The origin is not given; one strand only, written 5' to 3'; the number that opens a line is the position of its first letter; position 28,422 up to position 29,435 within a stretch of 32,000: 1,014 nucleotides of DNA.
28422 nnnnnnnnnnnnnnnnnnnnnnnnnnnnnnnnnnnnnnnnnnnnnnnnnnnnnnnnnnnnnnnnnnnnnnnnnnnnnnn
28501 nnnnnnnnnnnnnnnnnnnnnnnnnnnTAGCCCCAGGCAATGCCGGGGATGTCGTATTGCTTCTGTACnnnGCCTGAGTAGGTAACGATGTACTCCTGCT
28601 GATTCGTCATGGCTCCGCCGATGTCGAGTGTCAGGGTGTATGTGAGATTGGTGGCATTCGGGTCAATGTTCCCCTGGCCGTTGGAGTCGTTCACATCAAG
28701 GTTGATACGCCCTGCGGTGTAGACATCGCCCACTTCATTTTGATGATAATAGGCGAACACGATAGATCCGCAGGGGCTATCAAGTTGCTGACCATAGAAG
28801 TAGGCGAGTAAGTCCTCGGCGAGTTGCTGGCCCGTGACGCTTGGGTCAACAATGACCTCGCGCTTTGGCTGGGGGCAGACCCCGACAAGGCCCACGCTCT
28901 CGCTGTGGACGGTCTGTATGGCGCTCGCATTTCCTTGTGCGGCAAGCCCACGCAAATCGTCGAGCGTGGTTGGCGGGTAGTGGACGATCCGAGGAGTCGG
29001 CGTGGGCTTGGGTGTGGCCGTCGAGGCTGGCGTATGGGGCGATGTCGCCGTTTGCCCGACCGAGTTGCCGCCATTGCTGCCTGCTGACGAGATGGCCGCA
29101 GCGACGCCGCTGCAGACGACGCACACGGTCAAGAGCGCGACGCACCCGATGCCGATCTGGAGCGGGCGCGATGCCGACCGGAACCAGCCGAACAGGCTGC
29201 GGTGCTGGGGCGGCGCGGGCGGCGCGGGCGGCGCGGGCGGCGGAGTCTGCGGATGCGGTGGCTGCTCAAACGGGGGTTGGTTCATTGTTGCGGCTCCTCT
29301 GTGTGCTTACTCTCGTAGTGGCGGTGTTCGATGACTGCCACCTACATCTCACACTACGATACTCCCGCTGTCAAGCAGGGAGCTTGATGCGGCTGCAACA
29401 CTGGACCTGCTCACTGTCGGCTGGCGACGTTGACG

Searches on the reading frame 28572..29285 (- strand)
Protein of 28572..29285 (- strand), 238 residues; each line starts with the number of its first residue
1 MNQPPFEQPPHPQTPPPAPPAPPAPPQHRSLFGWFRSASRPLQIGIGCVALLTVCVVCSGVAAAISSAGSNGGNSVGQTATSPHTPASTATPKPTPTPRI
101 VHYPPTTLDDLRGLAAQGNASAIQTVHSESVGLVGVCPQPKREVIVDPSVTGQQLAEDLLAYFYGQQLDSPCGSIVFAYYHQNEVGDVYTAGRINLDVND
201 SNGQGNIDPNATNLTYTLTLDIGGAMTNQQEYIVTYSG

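Call 13: search_protein_families(library=pfam, proteins=[window:28572-29285:-], max_evalue=0.001)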
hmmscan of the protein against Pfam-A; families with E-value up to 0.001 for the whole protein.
window:28572-29285:- (238 aa): 0 families

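Call 16: search_protein_families(library=padloc, proteins=[window:28572-29285:-], max_evalue=0.01)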
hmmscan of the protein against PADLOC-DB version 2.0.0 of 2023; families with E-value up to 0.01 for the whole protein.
window:28572-29285:- (238 aa): 1 family
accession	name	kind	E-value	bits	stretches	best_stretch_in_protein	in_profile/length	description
PDLC04061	PD-T4-6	-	0.0045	14.5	1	43-102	355-414/510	-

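Call 37: find_encoding_contigs(protein=window:28572-29285:-, flank=10000, max_places=3)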
Protein window:28572-29285:- (238 aa): 2 contigs read that carry it; 2 places shown.
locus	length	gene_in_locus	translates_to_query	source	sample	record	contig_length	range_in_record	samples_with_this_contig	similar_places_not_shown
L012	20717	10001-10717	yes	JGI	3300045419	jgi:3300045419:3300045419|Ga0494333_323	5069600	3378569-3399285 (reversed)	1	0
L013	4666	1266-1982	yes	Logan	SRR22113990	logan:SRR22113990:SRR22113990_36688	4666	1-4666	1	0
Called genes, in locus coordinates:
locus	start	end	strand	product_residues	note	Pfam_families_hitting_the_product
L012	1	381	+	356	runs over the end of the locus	-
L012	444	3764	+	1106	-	PF04313:HSDR_N, PF04851:ResIII, PF18766:SWI2_SNF2, PF22679:T1R_D3-like, PF11867:T1RH-like_C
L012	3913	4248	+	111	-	PF07799:DUF1643 (weak)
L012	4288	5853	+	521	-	-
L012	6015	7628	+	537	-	-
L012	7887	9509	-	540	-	PF00672:HAMP (weak), PF00015:MCPsignal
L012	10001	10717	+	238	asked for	-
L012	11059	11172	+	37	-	-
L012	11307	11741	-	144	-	-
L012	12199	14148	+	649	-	PF00805:Pentapeptide, PF13599:Pentapeptide_4, PF00805:Pentapeptide, PF13599:Pentapeptide_4, PF13599:Pentapeptide_4, PF13599:Pentapeptide_4, PF00805:Pentapeptide, PF13599:Pentapeptide_4, +4 more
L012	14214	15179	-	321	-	-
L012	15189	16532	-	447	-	PF03237:Terminase_6N, PF04466:Terminase_3 (weak), PF17289:Terminase_6C (weak)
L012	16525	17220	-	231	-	PF13384:HTH_23 (weak)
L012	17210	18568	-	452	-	PF04860:Phage_portal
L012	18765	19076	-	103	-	-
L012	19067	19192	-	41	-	-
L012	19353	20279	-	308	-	-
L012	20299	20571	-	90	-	-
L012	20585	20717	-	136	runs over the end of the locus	-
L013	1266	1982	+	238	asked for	-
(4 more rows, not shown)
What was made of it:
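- Tried and rejected: The locus was reached through the neighbouring 238-aa gene instead (call 37).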

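Call 39: search_protein_families(library=pfam, proteins=[L012:6015-7625:+, L012:4288-5850:+, L012:3913-4245:+, L012:444-3761:+, L012:1-381:+], max_evalue=0.1)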
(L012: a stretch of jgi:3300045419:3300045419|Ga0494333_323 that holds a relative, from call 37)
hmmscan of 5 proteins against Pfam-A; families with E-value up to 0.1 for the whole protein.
L012:6015-7625:+ (537 aa): 3 families
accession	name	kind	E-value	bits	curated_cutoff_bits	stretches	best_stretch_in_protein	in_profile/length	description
PF00805.28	Pentapeptide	-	1.7e-40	136.6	20.2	6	147-186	1-40/40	Pentapeptide repeats (8 copies)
PF13576.12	Pentapeptide_3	-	2.9e-15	56.7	27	2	260-304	2-48/48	Pentapeptide repeats (9 copies)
PF13599.13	Pentapeptide_4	-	1.9e-13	50.7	38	3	138-213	2-77/78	Pentapeptide repeat region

L012:4288-5850:+ (521 aa): 0 families

L012:3913-4245:+ (111 aa): 1 family
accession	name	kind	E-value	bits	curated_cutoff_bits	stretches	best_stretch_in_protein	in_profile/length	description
PF07799.17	DUF1643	-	3e-06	27.8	22.5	1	19-56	1-38/134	Protein of unknown function (DUF1643)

L012:444-3761:+ (1106 aa): 7 families
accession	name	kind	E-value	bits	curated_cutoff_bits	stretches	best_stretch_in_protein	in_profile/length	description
PF18766.7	SWI2_SNF2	-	8.4e-75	251.6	26.7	1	296-520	1-217/221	SWI2/SNF2 ATPase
PF04313.20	HSDR_N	-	7.1e-42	144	25.1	1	4-222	2-197/198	Type I restriction enzyme R protein N terminus (HSDR_N)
PF11867.13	T1RH-like_C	-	1.3e-35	123.8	26.8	2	906-1076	145-312/329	Type I restriction enzyme HindI endonuclease subunit-like, C-terminal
PF04851.21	ResIII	-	2.7e-19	70.1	22.5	1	304-458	11-162/164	Type III restriction enzyme, res subunit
PF22679.2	T1R_D3-like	-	1.9e-16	61.3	27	1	565-721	5-156/158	Type I restriction enzyme subunit R domain 3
PF00270.35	DEAD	-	0.00019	21.6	26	1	325-458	23-160/167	DEAD/DEAH box helicase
PF09353.15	DUF1995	-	0.026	15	26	1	510-640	35-102/197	Domain of unknown function (DUF1995)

L012:1-381:+ (126 aa): 0 families

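Call 40: search_protein_families(library=padloc, proteins=[L012:6015-7625:+, L012:4288-5850:+, L012:3913-4245:+, L012:444-3761:+, L012:1-381:+], max_evalue=0.01)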
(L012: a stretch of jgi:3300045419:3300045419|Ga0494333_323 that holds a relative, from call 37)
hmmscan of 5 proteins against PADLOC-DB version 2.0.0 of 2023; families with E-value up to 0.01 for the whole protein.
L012:6015-7625:+ (537 aa): 0 families

L012:4288-5850:+ (521 aa): 0 families

L012:3913-4245:+ (111 aa): 0 families

L012:444-3761:+ (1106 aa): 10 families
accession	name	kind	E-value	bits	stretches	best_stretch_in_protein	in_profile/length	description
PDLC03040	REase_I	-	2.4e-170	566.6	1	6-1065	6-999/1029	Type I restriction enzyme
PDLC03044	REase_I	-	3.2e-75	251.9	1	67-772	57-741/1034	Type I restriction enzyme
PDLC03041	REase_I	-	4.5e-70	234.8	2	261-735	283-744/1099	Type I restriction enzyme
PDLC03048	REase_I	-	4.1e-46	155.6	1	120-736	84-681/976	Type I restriction enzyme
PDLC03046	REase_I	-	5.9e-16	55.6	1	657-723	664-730/1025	Type I restriction enzyme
PDLC03045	REase_I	-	7.2e-16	55.3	1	318-711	286-671/995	Type I restriction enzyme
PDLC02704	PbeA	-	2.1e-07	27.8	1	307-551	262-515/682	PbeA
PDLC03043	REase_I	-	9.6e-05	19.6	1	126-215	122-213/313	Type I restriction enzyme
PDLC03049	REase_I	-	0.00022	17.3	1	418-578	282-437/807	Type I restriction enzyme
PDLC04934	PDC-S15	-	0.00085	16.5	1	992-1065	318-389/416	-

L012:1-381:+ (126 aa): 0 families

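Call 71: search_protein_families(library=phrogs, proteins=[window:28572-29285:-], max_evalue=0.001)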
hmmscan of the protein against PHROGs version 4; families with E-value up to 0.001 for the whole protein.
window:28572-29285:- (238 aa): 0 families
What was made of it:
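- Tried and rejected: PADLOC and PHROGs gave no system-level match for the gene or its small neighbours (calls 16, 40, 71).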
